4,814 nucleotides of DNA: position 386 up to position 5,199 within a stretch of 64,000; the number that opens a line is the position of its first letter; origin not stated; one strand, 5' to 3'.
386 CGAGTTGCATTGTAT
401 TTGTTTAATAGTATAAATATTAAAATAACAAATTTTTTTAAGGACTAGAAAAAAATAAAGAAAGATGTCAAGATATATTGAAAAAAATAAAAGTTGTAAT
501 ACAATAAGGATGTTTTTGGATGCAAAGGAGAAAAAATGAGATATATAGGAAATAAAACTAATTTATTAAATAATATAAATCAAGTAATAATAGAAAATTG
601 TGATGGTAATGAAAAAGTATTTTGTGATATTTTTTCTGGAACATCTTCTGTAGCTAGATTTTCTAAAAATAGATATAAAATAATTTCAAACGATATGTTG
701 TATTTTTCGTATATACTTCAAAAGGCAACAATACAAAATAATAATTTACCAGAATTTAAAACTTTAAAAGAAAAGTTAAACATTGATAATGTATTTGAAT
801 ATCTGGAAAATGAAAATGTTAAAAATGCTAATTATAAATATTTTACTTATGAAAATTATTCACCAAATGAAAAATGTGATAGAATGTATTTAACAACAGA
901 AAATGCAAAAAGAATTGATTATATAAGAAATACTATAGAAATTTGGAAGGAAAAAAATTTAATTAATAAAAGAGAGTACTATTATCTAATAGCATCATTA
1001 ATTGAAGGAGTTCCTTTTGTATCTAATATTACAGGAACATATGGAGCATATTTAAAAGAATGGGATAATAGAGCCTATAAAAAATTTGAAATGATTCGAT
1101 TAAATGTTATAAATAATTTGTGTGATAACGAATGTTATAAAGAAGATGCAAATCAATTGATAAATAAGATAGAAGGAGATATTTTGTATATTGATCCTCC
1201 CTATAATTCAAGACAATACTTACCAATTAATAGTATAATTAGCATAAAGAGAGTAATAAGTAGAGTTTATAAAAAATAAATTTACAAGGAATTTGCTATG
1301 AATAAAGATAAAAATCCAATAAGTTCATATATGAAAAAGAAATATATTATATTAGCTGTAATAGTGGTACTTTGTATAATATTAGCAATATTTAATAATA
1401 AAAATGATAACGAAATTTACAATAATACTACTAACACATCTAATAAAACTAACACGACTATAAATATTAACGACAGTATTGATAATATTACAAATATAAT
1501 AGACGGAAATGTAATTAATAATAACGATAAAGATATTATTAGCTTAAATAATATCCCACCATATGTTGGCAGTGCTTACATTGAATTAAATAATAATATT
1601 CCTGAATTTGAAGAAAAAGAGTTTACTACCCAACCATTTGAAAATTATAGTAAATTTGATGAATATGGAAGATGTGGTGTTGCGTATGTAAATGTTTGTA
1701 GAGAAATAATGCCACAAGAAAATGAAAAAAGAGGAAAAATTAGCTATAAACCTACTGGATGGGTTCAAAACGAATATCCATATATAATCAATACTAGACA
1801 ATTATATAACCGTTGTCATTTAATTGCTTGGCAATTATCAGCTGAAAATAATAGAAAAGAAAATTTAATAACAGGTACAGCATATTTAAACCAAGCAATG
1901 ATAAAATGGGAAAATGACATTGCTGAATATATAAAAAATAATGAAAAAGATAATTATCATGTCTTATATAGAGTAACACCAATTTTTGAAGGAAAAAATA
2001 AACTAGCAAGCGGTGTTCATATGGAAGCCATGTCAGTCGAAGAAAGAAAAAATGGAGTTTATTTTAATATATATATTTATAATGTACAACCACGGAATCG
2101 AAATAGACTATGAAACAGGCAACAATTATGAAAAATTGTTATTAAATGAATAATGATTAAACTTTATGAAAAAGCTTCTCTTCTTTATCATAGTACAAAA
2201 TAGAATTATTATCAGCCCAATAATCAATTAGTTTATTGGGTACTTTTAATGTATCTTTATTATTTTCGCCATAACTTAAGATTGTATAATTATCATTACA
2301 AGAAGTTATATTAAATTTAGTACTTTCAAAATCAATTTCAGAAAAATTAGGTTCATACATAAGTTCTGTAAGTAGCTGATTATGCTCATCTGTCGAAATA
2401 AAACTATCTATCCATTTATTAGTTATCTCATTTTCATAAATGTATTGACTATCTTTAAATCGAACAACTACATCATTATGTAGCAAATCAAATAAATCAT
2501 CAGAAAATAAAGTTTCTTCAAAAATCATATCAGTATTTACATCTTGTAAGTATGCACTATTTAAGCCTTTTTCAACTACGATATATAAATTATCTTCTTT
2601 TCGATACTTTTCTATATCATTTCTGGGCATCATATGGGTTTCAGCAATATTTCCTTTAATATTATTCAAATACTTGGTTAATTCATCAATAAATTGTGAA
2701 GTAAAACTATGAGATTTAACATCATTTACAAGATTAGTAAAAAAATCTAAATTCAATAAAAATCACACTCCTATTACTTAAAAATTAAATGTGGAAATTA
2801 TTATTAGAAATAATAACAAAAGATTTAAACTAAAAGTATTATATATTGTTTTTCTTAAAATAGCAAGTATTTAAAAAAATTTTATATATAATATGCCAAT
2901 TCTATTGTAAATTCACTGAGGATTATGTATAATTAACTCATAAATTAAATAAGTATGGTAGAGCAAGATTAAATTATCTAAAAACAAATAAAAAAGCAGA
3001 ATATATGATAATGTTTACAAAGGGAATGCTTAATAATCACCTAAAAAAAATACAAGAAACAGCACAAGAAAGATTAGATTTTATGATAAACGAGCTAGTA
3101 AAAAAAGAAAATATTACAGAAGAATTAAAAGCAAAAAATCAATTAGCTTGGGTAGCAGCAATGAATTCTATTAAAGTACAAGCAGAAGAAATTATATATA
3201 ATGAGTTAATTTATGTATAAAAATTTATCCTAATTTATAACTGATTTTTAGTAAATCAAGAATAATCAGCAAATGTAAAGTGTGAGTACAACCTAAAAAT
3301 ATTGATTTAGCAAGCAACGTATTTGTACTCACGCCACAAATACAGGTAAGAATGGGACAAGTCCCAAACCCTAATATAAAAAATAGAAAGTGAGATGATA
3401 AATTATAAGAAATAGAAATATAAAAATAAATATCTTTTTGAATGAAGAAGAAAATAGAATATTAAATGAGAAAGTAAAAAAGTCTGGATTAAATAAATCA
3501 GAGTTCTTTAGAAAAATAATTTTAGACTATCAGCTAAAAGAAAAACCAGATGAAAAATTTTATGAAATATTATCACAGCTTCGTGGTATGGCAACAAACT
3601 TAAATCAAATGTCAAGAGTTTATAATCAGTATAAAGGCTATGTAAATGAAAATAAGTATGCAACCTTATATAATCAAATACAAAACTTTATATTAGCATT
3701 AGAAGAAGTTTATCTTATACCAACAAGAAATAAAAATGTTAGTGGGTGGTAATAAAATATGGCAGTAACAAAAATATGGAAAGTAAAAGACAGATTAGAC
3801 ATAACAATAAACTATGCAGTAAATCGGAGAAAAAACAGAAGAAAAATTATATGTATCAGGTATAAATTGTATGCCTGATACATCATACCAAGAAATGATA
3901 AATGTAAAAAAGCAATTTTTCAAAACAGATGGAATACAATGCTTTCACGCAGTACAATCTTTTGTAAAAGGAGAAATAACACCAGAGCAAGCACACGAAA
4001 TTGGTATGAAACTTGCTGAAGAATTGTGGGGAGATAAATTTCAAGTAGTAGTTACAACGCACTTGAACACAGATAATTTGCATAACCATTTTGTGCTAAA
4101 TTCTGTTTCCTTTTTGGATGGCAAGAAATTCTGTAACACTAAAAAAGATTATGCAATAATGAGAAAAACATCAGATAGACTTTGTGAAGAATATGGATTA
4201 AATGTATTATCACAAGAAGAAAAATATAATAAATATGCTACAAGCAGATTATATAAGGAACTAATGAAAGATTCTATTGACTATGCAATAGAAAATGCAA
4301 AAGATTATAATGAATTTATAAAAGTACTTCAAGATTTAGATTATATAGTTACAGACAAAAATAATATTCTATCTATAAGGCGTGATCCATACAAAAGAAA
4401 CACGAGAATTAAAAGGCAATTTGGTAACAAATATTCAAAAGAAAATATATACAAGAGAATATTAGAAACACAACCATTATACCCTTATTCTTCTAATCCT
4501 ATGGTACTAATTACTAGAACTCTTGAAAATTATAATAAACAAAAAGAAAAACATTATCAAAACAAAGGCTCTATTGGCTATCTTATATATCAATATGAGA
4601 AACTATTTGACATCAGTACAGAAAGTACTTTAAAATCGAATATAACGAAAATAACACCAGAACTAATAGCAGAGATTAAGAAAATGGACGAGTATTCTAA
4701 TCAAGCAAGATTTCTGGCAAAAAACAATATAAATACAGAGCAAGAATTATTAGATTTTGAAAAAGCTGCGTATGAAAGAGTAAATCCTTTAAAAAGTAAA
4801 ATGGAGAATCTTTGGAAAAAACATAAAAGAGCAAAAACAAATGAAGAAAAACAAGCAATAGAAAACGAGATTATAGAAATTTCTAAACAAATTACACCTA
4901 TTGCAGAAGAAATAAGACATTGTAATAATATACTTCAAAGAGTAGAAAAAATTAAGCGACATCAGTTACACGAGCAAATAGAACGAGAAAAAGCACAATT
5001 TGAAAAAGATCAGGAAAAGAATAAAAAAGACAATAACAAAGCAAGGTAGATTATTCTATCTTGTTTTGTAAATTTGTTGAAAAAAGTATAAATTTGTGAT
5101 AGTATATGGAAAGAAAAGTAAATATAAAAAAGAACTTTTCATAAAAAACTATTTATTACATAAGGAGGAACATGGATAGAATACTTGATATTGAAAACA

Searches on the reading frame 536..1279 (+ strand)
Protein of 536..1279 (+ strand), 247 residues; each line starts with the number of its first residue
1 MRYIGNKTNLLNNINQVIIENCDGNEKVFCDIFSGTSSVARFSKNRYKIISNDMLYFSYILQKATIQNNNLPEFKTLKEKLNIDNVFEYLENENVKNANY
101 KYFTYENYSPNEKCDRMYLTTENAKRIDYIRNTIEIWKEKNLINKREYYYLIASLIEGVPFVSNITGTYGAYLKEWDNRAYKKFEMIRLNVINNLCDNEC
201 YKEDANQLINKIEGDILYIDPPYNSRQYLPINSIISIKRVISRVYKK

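Call 23: find_encoding_contigs(protein=window:536-1279:+, flank=10000, max_places=10)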
Protein window:536-1279:+ (247 aa): 11 contigs read that carry it; 8 places shown.
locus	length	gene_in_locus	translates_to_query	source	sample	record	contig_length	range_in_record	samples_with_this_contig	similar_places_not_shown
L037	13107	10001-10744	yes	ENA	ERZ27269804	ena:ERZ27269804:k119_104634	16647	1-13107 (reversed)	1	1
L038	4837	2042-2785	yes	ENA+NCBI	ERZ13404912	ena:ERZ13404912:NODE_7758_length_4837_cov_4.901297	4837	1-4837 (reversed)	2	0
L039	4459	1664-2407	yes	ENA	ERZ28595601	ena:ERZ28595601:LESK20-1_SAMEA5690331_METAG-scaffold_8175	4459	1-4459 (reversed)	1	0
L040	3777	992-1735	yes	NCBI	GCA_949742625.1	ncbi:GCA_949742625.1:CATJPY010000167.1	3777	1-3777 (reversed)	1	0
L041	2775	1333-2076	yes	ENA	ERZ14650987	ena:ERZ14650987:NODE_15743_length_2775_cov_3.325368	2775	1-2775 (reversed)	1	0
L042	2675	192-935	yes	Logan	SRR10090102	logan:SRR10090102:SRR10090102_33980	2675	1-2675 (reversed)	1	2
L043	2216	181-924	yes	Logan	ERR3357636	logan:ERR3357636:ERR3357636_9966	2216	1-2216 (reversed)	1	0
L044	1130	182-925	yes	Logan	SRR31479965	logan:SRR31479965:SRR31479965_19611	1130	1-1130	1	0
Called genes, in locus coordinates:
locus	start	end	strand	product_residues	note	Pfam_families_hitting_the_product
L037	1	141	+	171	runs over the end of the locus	PF12641:Flavodoxin_3, PF12724:Flavodoxin_5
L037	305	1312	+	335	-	PF03417:AAT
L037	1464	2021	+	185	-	PF08281:Sigma70_r4_2 (weak)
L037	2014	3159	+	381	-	-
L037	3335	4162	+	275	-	PF02311:AraC_binding, PF12833:HTH_18, PF00165:HTH_AraC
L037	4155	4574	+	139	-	PF09391:DUF2000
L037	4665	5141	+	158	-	-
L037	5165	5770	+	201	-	PF00753:Lactamase_B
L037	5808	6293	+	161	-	-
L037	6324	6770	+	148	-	PF00583:Acetyltransf_1 (weak), PF13673:Acetyltransf_10, PF13508:Acetyltransf_7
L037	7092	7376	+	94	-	-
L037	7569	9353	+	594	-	PF00239:Resolvase, PF07508:Recombinase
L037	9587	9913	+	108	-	-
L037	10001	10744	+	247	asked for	PF02086:MethyltransfD12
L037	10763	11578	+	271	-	PF13930:Endonuclea_NS_2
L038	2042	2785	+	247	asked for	PF02086:MethyltransfD12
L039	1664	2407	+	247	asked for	PF02086:MethyltransfD12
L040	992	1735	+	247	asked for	PF02086:MethyltransfD12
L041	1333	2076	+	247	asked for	PF02086:MethyltransfD12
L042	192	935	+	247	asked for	PF02086:MethyltransfD12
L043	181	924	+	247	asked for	PF02086:MethyltransfD12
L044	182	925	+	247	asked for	PF02086:MethyltransfD12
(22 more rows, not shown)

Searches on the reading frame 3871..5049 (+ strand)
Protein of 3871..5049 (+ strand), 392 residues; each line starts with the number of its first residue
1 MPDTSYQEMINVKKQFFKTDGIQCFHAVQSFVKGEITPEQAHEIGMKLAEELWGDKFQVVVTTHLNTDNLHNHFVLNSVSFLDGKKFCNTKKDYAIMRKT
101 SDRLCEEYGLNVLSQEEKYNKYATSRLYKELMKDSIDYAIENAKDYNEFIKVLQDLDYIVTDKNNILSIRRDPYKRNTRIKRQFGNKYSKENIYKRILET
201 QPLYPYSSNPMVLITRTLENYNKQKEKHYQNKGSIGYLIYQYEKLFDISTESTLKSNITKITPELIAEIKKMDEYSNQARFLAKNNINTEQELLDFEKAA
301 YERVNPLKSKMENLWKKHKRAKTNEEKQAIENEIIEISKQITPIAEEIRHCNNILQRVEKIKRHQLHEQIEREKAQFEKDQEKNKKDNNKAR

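Call 43: search_protein_families(library=pfam, proteins=[window:3871-5049:+], max_evalue=0.001)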
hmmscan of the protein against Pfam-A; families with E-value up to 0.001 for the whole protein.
window:3871-5049:+ (392 aa): 1 family
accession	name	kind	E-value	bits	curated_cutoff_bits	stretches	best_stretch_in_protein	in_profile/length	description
PF03432.20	Relaxase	-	8.4e-36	123.6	24.6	1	2-110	23-132/132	MobA/VirD2-like, nuclease domain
